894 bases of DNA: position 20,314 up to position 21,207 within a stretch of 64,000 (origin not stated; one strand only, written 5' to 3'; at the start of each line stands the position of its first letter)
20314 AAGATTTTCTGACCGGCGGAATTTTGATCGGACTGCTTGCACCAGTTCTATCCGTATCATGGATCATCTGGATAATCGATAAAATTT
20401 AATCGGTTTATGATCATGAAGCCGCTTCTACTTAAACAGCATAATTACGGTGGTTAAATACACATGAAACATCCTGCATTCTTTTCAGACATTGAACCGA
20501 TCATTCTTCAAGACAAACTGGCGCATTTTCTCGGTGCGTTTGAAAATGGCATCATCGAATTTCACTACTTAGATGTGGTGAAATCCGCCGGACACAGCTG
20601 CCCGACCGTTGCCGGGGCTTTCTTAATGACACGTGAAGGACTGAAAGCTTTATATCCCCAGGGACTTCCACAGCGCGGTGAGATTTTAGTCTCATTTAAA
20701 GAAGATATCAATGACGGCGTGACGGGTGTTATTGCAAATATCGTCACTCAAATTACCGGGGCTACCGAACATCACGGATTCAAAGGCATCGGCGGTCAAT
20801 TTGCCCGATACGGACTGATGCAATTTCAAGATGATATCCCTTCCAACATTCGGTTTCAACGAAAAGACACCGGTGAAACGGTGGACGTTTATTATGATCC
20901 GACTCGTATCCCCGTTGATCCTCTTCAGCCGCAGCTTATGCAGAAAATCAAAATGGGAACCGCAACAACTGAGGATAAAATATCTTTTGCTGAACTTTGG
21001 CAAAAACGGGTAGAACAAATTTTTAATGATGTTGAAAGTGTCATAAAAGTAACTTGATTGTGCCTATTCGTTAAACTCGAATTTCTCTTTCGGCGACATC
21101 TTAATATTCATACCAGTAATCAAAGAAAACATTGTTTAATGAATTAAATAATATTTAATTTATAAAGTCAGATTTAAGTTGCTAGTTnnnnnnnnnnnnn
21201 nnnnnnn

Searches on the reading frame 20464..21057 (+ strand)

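Call 45: search_protein_families(library=pfam, proteins=[window:20464-21057:+], max_evalue=0.0001)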
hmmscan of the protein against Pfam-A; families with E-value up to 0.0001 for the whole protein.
window:20464-21057:+ (197 aa): 1 family
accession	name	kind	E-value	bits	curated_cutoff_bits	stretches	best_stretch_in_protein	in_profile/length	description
PF02663.19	FmdE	-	1.2e-06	29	22.9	1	43-189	3-126/133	FmdE, Molybdenum formylmethanofuran dehydrogenase operon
